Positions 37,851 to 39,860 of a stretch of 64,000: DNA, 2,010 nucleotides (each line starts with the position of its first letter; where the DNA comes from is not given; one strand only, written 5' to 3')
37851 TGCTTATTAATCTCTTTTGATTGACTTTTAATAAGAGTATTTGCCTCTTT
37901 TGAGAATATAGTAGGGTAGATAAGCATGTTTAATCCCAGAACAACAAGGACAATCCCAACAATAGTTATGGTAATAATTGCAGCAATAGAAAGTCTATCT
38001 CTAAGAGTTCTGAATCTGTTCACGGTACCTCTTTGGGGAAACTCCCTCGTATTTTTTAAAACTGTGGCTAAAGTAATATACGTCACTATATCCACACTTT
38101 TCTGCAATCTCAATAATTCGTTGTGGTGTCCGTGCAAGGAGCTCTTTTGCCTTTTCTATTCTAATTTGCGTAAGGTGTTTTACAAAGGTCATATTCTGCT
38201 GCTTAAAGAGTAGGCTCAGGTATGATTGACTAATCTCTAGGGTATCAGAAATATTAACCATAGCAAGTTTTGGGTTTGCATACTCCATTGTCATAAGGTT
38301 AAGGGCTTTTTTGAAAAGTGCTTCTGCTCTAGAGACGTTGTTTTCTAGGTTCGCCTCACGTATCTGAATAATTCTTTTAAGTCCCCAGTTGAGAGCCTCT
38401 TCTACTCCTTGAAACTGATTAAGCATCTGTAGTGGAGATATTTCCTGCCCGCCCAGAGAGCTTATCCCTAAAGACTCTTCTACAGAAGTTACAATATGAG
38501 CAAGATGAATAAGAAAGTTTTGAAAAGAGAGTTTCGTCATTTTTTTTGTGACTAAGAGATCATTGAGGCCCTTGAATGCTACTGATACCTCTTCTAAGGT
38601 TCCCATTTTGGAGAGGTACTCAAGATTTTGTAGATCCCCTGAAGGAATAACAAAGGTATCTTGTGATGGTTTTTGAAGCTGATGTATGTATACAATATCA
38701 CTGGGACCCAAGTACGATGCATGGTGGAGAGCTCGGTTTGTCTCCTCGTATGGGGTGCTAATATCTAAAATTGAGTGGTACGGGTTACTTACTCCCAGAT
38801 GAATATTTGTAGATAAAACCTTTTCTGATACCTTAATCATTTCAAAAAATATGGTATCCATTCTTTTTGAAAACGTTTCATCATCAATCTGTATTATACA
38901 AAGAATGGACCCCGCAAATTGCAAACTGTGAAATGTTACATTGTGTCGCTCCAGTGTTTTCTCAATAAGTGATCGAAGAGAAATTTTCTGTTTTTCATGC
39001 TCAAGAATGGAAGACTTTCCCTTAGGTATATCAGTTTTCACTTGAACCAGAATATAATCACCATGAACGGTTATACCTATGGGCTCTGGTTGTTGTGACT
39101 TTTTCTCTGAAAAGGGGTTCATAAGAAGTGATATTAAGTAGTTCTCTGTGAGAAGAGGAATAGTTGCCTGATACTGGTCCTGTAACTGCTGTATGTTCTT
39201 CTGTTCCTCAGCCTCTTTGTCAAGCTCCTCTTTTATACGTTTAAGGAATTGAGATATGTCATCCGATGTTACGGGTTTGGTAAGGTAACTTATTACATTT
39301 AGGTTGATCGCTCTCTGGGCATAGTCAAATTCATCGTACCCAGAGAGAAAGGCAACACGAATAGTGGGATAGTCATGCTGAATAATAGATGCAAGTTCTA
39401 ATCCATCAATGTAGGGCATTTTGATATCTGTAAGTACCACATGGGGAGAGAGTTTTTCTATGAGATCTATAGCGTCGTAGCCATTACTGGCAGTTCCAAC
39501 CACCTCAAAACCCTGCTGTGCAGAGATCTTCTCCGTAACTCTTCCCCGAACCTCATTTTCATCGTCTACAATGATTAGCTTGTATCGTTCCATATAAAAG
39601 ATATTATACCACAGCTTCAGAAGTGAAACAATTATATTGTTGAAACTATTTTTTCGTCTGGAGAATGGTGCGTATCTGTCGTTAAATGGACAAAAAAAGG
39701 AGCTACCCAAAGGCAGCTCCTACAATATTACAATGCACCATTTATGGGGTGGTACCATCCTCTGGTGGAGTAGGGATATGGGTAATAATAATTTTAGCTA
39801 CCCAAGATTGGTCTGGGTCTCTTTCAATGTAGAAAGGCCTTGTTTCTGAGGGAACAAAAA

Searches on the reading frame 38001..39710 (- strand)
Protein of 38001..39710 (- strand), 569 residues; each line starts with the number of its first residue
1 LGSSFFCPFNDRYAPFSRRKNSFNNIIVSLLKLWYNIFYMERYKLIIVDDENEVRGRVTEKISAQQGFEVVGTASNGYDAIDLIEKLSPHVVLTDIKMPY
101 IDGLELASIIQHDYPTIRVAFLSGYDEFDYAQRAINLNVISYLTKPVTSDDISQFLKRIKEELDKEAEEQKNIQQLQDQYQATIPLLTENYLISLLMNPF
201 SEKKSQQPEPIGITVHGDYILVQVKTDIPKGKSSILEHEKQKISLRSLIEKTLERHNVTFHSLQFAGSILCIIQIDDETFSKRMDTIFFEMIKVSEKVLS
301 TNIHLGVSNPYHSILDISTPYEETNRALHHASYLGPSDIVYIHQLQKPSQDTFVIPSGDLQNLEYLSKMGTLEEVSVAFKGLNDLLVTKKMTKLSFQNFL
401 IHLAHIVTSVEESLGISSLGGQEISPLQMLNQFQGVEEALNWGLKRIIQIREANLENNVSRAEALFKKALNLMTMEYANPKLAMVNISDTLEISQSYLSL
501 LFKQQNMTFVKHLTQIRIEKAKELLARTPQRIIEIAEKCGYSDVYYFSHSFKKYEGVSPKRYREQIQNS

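Call 35: search_protein_families(library=ncbifam, proteins=[window:38001-39710:-], max_evalue=1e-10)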
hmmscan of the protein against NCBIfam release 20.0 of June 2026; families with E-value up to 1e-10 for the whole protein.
window:38001-39710:- (569 aa): 39 families (the best 25 are shown)
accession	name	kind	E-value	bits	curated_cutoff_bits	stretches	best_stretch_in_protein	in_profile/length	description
NF008677.0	PRK11697.1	equivalog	6e-27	94.5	246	1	44-198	3-150/238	two-component system response regulator BtsR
TIGR02875.1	spore_0_A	equivalog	4.1e-20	72.1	200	1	43-170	3-132/262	sporulation transcription factor Spo0A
NF001965.0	PRK00742.1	subfamily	7.7e-19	68.1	293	1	41-175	2-135/357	chemotaxis-specific protein-glutamate methyltransferase CheB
NF008469.0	PRK11361.1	equivalog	8e-18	64.4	714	1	43-189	5-148/461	acetoacetate metabolism transcriptional regulator AtoC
NF007860.0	PRK10572.1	equivalog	4.5e-17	61.8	208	1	447-567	166-286/292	arabinose operon transcriptional regulator AraC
NF047455.1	TF_Staph_AryK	equivalog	1.3e-16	60.1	850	1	462-568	155-261/759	transcriptional regulator AryK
NF052445.1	RespRegMctR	equivalog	7.2e-16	58.2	300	1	44-159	3-118/205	two-component system response regulator MctR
NF053512.1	nitric_RR_NosR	exception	1.8e-15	56.9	400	1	46-179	2-134/422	response regulator c-di-GMP phosphodiesterase, NosR family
NF045505.1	RR_RssB_Pseudo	equivalog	4.7e-15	55.5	700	1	43-184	6-149/394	two-component system response regulator RssB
NF047788.1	TransRegPocR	equivalog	1e-14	54.5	500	1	454-568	179-293/296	transcriptional regulator PocR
TIGR01818.1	ntrC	equivalog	1.1e-14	54.1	558.6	1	46-176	2-130/463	nitrogen regulation protein NR(I)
NF007018.1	PRK09483.1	equivalog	1.4e-14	54.3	280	1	45-203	4-165/217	UvrY/SirA/GacA family response regulator transcription factor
NF051870.1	NAssimRespRegNtrX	equivalog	5.3e-14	51.9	600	1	45-177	4-138/452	nitrogen assimilation response regulator NtrX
NF033791.1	ActR_PrrA_rreg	equivalog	8.9e-14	51.9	250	1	44-169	3-126/173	ActR/PrrA/RegA family redox response regulator transcription factor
NF007243.0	PRK09685.1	equivalog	1.2e-13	51.1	199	1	454-566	188-302/303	transcriptional regulator FeaR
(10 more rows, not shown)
